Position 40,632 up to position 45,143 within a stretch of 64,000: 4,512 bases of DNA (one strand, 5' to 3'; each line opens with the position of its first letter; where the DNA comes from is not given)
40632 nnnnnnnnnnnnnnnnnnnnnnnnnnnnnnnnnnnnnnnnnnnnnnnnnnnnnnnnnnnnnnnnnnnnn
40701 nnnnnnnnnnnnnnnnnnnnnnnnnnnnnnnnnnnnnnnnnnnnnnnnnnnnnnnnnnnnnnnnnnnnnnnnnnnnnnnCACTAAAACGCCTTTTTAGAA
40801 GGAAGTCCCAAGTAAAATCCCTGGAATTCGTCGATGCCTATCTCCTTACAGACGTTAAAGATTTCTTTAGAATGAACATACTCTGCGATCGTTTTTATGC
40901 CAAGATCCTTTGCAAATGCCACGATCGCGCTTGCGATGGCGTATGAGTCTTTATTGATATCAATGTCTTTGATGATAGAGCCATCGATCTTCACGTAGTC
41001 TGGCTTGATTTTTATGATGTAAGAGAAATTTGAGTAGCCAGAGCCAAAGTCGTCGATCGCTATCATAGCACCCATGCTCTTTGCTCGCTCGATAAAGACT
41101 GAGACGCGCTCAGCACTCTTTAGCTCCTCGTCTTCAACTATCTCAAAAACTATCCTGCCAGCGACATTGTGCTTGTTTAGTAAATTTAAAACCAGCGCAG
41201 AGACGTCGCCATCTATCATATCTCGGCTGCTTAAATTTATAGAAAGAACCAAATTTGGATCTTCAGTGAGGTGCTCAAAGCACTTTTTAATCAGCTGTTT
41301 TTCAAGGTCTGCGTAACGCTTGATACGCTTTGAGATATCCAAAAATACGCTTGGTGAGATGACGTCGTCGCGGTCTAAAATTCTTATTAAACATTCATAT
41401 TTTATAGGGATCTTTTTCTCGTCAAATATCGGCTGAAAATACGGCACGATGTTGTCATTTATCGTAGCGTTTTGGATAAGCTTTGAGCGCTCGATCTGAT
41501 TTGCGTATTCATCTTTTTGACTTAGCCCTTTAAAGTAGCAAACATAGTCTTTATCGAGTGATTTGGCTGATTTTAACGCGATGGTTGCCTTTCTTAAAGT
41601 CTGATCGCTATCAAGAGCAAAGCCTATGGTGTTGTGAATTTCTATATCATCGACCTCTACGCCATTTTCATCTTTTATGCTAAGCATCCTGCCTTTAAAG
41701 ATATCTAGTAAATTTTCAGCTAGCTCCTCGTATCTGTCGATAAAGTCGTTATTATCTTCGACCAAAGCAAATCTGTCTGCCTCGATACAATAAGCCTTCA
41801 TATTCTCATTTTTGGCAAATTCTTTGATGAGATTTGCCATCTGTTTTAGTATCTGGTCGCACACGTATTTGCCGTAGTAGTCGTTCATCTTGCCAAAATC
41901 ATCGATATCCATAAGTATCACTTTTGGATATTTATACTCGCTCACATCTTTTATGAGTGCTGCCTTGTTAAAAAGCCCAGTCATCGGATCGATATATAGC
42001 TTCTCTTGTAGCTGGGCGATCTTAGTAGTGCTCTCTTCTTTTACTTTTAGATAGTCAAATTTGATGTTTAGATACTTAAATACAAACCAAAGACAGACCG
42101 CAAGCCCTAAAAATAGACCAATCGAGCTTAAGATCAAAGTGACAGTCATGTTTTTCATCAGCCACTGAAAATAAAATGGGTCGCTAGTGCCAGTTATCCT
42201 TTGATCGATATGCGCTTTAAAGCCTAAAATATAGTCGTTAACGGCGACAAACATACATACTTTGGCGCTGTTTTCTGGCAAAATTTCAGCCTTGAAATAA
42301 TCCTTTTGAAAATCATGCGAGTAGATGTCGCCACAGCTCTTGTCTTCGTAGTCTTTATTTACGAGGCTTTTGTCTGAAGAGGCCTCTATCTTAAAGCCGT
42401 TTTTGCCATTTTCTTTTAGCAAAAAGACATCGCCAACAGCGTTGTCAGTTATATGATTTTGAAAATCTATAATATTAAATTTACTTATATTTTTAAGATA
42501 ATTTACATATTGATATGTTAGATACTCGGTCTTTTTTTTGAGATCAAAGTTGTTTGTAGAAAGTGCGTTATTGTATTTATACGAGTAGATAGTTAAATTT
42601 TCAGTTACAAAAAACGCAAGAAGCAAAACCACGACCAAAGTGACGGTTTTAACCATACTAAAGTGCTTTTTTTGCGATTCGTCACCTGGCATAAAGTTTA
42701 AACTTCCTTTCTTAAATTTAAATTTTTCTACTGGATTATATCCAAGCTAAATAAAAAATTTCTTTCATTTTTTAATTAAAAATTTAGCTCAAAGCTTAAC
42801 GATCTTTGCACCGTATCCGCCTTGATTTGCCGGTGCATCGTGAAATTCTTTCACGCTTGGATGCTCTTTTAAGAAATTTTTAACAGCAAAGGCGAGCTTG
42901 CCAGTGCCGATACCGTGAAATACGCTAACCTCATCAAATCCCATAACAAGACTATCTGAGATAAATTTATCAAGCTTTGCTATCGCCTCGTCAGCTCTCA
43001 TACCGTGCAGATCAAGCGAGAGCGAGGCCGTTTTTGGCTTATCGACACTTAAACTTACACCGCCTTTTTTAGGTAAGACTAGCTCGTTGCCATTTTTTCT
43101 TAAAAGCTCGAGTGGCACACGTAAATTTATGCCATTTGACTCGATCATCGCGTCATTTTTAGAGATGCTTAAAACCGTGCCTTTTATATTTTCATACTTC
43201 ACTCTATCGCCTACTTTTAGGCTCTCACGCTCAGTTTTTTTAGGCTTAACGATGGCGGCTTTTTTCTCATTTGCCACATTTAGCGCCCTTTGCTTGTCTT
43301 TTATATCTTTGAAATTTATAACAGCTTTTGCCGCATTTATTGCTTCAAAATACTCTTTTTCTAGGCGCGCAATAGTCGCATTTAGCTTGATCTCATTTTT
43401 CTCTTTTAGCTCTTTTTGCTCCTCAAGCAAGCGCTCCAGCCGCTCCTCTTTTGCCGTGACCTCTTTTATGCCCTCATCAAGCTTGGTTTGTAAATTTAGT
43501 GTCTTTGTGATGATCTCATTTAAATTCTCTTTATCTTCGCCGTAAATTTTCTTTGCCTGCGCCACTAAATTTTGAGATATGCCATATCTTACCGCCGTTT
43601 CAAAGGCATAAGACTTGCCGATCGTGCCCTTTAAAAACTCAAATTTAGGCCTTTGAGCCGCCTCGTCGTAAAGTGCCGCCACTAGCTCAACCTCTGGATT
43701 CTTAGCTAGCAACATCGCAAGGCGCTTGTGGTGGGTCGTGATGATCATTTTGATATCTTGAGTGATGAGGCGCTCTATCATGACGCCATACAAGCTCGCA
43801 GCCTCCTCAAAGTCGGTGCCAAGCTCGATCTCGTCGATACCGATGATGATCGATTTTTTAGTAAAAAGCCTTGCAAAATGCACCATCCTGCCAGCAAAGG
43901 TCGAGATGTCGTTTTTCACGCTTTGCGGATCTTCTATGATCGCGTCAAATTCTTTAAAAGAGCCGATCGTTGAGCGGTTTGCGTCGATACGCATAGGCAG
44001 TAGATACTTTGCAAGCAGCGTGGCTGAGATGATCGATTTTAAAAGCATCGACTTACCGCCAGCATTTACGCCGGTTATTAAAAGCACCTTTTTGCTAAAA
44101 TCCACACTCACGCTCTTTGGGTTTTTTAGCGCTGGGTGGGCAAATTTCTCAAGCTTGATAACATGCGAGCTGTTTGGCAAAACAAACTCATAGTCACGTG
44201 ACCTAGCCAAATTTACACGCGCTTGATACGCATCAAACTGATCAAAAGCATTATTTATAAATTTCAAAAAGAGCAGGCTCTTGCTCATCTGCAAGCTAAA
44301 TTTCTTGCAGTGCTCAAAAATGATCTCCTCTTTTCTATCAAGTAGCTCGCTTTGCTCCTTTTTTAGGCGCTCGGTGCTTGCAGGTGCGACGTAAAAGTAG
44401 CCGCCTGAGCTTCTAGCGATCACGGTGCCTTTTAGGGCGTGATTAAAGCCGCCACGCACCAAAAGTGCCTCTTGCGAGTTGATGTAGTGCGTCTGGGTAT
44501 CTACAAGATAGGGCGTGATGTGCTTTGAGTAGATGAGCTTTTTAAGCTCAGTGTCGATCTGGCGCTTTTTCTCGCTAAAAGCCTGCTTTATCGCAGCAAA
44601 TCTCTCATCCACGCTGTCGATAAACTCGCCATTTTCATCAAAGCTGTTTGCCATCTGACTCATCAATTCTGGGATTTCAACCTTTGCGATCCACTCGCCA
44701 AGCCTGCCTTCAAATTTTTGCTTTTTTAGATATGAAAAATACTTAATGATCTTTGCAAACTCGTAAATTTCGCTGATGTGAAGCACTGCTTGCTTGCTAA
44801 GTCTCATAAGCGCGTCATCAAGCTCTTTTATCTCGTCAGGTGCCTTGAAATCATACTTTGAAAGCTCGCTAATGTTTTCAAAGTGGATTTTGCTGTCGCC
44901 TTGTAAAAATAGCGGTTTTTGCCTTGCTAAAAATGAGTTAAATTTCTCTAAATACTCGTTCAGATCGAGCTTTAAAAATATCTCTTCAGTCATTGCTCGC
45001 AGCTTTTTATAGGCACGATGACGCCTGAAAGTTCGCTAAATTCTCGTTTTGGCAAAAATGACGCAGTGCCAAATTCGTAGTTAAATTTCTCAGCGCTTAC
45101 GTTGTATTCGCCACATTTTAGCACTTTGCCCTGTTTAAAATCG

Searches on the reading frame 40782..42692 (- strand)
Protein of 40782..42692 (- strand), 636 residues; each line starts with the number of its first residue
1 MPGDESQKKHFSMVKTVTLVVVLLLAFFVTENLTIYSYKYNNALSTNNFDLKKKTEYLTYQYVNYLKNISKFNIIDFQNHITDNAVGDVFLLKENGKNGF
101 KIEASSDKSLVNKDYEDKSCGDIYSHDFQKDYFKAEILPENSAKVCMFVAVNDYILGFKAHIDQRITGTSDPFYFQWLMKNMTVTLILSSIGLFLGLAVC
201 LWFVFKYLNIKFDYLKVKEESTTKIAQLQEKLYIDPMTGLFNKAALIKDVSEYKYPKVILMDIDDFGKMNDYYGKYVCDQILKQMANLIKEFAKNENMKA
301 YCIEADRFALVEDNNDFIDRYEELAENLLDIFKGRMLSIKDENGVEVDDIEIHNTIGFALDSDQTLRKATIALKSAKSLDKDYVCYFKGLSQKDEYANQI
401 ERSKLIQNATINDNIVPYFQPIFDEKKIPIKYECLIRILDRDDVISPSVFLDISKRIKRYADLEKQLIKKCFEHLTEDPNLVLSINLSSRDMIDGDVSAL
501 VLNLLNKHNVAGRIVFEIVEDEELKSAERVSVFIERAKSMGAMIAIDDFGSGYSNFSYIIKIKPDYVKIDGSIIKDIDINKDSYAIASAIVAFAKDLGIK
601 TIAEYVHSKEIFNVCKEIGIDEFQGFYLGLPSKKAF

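Call 103: search_protein_families(library=pfam, proteins=[window:40782-42692:-], max_evalue=0.00001)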
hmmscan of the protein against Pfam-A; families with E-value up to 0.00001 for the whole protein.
window:40782-42692:- (636 aa): 2 families
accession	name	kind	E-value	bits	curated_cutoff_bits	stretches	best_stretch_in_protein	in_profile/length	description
PF00563.25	EAL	-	6.6e-54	183.2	31.3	1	406-630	4-235/236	EAL domain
PF00990.26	GGDEF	-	8.8e-12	45.5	23.8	1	233-378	2-156/161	Diguanylate cyclase, GGDEF domain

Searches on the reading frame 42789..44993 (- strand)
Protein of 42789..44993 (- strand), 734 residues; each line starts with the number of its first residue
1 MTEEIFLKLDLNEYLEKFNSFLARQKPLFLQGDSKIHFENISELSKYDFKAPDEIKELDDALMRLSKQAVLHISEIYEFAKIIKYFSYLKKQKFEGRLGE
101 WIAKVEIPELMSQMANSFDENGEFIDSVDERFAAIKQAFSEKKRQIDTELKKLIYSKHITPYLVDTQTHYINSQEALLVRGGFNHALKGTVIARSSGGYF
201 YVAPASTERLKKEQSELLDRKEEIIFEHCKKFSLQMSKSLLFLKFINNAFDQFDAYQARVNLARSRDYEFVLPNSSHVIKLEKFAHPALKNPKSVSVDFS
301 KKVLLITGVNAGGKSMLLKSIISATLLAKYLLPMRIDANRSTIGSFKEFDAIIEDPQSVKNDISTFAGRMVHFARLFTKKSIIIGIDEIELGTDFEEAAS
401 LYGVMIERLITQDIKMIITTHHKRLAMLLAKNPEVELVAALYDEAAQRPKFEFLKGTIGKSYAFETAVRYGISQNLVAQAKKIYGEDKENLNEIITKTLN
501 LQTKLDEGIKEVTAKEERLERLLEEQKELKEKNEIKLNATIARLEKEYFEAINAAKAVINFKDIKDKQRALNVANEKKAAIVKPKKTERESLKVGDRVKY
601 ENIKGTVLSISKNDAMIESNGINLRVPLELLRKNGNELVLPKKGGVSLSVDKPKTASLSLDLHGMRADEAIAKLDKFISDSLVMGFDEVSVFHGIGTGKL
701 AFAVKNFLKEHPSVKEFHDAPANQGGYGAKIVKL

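Call 103: search_protein_families(library=pfam, proteins=[window:42789-44993:-], max_evalue=0.00001)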
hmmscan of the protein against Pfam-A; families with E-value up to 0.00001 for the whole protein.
window:42789-44993:- (734 aa): 2 families
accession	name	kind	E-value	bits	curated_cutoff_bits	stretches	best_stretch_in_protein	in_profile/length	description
PF01713.27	Smr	-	3.3e-24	85.3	25.7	1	660-734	1-76/77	Smr domain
PF00488.27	MutS_V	-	2.4e-14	54.2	30.2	1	305-484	2-184/188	MutS domain V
